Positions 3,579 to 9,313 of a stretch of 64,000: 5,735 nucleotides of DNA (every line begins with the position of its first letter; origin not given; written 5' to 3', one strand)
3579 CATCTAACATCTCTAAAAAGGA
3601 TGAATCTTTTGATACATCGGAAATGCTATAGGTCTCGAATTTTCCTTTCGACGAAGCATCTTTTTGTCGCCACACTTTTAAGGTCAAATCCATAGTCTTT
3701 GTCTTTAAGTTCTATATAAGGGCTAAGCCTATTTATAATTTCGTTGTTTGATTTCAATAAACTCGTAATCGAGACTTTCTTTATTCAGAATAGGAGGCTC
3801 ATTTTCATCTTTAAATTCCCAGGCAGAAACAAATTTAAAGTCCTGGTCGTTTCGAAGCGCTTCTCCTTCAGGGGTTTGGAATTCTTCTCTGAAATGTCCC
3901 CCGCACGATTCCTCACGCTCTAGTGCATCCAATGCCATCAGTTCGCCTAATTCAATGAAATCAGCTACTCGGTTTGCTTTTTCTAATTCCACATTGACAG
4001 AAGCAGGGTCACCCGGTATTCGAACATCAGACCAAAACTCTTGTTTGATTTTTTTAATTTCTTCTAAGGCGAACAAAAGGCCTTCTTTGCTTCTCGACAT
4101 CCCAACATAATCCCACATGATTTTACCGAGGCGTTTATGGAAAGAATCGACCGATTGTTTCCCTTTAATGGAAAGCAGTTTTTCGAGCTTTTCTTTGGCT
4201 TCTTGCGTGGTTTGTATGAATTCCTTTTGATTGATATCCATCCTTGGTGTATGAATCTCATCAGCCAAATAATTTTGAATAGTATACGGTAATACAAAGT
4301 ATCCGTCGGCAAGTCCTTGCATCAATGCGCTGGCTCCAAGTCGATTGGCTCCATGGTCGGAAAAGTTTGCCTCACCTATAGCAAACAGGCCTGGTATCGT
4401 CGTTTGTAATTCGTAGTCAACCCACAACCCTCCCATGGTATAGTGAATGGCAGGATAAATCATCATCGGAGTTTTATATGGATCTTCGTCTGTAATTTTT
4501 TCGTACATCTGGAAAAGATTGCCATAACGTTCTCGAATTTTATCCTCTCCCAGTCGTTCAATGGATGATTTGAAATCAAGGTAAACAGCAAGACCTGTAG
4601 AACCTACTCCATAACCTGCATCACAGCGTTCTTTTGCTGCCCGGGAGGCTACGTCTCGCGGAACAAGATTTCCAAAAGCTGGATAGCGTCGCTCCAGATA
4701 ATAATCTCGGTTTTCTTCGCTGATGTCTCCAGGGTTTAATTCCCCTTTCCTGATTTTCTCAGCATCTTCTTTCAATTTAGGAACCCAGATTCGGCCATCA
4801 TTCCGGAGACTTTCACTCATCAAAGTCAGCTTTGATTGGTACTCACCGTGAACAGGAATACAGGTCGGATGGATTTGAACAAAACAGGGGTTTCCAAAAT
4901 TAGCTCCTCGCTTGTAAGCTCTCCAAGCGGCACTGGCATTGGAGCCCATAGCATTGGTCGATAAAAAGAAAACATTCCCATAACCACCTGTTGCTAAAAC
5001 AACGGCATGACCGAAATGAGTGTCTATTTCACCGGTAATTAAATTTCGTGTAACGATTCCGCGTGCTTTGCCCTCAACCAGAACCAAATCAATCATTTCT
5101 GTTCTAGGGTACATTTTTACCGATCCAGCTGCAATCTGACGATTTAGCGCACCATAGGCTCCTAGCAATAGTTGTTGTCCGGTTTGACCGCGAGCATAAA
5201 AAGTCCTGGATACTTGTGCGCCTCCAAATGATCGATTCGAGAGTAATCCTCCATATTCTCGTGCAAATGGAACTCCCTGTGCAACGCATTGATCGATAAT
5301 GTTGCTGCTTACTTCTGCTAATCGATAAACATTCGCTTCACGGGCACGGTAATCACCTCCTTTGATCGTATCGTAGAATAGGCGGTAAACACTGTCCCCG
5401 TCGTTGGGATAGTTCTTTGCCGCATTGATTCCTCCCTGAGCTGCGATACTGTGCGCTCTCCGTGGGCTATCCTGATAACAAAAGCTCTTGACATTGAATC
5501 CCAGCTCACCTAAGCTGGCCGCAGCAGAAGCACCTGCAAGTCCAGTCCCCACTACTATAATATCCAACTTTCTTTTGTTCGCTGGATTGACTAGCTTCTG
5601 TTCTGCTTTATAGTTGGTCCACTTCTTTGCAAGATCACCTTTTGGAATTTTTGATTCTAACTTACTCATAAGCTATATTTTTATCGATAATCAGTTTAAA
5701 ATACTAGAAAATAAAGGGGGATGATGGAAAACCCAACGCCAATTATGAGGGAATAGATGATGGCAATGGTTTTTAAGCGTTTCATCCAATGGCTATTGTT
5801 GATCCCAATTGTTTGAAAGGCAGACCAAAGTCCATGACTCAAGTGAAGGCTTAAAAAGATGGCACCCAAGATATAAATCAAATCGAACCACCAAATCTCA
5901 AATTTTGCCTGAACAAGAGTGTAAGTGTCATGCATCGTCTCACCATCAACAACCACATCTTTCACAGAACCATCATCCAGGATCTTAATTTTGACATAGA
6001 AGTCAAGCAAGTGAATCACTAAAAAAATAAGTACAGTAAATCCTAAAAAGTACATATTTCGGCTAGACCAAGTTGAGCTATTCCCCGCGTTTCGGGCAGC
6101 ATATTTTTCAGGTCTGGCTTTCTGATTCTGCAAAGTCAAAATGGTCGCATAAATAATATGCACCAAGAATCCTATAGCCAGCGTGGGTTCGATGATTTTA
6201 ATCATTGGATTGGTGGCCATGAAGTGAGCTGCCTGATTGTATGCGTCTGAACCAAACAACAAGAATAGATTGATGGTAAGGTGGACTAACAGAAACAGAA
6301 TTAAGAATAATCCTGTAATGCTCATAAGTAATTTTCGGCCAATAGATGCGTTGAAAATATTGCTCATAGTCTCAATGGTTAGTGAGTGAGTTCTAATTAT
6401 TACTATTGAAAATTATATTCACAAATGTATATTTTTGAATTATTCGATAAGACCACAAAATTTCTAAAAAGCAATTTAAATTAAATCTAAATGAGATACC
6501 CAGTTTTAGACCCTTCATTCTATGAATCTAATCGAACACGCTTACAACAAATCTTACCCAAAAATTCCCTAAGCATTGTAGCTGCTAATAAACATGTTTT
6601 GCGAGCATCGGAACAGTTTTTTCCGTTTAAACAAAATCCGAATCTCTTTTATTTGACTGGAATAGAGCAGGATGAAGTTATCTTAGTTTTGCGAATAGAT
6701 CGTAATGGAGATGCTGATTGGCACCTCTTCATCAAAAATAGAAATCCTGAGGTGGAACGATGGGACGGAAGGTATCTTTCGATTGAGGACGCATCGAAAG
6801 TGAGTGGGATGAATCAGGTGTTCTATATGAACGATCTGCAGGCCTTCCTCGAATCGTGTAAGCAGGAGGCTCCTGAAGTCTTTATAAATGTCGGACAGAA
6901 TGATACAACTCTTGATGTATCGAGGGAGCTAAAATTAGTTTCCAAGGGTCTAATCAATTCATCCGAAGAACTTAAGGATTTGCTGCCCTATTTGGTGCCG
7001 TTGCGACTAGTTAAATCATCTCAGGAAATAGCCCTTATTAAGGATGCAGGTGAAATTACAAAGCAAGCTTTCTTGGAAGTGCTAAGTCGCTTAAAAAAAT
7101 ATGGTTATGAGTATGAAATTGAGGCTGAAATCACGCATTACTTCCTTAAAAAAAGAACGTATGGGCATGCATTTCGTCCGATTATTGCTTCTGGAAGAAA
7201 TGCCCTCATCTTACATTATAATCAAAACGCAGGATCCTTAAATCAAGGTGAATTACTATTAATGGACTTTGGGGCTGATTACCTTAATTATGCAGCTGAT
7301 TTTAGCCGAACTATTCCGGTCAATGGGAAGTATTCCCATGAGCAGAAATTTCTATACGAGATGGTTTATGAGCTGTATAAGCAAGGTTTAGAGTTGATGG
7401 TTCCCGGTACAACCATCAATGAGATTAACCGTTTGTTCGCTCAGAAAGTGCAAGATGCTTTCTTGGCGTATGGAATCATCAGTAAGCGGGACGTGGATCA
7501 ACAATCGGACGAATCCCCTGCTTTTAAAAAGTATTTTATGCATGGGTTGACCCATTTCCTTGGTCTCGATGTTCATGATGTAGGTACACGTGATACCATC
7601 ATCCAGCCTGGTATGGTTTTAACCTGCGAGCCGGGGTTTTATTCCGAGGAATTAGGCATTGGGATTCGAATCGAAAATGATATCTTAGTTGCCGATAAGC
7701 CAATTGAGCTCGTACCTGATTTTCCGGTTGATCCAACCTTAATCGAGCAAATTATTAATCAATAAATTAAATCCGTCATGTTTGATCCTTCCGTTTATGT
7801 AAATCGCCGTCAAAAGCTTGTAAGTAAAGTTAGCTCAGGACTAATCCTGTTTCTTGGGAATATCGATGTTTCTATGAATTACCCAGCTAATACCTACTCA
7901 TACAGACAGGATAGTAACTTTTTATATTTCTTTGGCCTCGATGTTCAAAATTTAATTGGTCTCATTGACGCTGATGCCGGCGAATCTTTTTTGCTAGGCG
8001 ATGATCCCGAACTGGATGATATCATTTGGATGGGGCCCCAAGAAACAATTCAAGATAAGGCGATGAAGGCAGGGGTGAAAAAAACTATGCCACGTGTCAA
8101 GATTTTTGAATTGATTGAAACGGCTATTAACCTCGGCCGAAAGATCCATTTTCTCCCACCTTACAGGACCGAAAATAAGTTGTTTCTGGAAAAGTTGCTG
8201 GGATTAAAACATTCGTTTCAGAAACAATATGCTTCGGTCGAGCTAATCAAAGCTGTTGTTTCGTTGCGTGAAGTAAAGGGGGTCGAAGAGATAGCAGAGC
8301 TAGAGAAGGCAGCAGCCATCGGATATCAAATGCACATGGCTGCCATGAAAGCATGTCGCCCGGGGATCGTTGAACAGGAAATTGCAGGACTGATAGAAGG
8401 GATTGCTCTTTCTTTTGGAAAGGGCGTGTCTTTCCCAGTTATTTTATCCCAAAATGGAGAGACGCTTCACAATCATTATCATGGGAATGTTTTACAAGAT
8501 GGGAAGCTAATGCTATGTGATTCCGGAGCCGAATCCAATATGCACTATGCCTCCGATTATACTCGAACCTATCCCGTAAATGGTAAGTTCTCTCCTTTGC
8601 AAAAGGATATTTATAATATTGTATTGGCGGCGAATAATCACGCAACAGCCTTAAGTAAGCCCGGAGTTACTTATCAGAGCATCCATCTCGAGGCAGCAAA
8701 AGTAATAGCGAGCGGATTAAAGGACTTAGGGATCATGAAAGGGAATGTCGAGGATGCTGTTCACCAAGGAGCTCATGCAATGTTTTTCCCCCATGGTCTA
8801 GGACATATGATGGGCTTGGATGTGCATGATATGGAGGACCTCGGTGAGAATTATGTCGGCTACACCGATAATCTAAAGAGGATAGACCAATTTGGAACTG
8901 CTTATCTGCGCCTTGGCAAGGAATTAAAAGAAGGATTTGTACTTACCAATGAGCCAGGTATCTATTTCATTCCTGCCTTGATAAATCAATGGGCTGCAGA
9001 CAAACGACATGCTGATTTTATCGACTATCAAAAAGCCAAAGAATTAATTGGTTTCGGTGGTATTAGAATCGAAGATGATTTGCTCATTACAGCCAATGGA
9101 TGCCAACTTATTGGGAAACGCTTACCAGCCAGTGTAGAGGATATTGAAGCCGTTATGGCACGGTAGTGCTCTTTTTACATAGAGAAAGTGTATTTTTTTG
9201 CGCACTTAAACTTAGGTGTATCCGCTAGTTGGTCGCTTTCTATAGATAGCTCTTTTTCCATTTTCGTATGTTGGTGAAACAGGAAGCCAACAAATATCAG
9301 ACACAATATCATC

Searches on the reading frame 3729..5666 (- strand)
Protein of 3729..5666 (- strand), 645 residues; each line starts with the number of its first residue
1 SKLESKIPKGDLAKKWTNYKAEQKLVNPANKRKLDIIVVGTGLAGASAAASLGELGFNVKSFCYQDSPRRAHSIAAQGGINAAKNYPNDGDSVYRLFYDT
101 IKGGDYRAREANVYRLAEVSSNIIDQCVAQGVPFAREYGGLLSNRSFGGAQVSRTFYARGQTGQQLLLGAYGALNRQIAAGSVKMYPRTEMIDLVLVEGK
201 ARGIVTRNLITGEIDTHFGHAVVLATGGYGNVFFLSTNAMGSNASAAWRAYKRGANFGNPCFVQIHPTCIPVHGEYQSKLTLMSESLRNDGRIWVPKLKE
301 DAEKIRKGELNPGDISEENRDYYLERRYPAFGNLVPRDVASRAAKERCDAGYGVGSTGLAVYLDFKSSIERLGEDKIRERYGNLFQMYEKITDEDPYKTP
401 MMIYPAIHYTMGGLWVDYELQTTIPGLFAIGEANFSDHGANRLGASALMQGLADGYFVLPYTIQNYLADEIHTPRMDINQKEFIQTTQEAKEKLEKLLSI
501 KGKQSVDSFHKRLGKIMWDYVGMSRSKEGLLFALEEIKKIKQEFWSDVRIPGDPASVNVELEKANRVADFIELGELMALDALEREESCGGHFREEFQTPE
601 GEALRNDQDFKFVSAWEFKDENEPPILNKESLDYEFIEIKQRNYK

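Call 19: search_protein_families(library=pfam, proteins=[window:3729-5666:-], max_evalue=0.001)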
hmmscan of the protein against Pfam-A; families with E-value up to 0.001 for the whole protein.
window:3729-5666:- (645 aa): 4 families
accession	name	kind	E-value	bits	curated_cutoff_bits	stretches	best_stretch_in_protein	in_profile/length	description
PF00890.30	FAD_binding_2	-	9.2e-56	190.2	20.4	1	35-448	1-414/414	FAD binding domain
PF02910.25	Succ_DH_flav_C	-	8.2e-34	116.8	20.8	1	510-644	1-130/130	Fumarate reductase flavoprotein C-term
PF01266.30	DAO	-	3.7e-06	27.1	27.9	1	35-234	1-209/353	FAD dependent oxidoreductase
PF07992.20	Pyr_redox_2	-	0.00011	22.2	26.1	0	35-62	2-29/291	Pyridine nucleotide-disulphide oxidoreductase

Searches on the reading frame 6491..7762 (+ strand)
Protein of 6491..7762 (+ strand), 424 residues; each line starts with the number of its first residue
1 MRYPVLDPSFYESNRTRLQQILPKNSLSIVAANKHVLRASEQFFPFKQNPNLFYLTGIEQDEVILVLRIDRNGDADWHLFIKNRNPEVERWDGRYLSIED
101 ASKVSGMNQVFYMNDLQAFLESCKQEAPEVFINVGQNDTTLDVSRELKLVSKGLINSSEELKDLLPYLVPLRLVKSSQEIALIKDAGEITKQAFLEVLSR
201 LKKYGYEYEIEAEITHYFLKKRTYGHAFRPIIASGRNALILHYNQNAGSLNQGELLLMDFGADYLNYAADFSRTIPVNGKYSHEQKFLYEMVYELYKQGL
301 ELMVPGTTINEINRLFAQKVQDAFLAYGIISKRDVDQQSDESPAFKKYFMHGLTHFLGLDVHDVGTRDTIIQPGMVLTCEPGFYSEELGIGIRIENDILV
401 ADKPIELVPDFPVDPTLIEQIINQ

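Call 19: search_protein_families(library=pfam, proteins=[window:6491-7762:+], max_evalue=0.001)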
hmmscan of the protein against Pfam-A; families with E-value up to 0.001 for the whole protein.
window:6491-7762:+ (424 aa): 2 families
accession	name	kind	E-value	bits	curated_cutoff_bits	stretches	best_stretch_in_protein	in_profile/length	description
PF00557.29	Peptidase_M24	-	1.7e-50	172.2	23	1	182-401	2-207/208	Metallopeptidase family M24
PF05195.22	AMP_N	-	1.5e-26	93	24.6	1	11-127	1-117/121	Aminopeptidase P, N-terminal domain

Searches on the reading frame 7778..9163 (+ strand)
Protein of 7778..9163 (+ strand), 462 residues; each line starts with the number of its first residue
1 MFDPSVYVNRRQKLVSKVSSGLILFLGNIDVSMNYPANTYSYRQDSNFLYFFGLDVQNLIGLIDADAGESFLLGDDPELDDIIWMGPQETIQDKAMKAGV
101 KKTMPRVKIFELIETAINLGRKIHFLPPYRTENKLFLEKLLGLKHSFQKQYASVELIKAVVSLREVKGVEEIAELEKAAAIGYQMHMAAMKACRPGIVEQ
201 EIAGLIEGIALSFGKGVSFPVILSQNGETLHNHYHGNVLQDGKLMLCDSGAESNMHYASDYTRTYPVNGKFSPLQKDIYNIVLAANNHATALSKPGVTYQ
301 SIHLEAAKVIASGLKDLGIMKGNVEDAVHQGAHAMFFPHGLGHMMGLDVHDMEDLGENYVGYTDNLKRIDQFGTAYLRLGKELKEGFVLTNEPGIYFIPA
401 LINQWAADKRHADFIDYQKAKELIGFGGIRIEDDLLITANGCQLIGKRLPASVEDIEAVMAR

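Call 19: search_protein_families(library=pfam, proteins=[window:7778-9163:+], max_evalue=0.001)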
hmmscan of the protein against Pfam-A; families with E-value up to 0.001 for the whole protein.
window:7778-9163:+ (462 aa): 2 families
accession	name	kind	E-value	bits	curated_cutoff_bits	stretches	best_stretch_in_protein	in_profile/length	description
PF00557.29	Peptidase_M24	-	1.3e-50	172.6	23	1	174-439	2-208/208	Metallopeptidase family M24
PF05195.22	AMP_N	-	4.9e-20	71.9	24.6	1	7-118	1-115/121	Aminopeptidase P, N-terminal domain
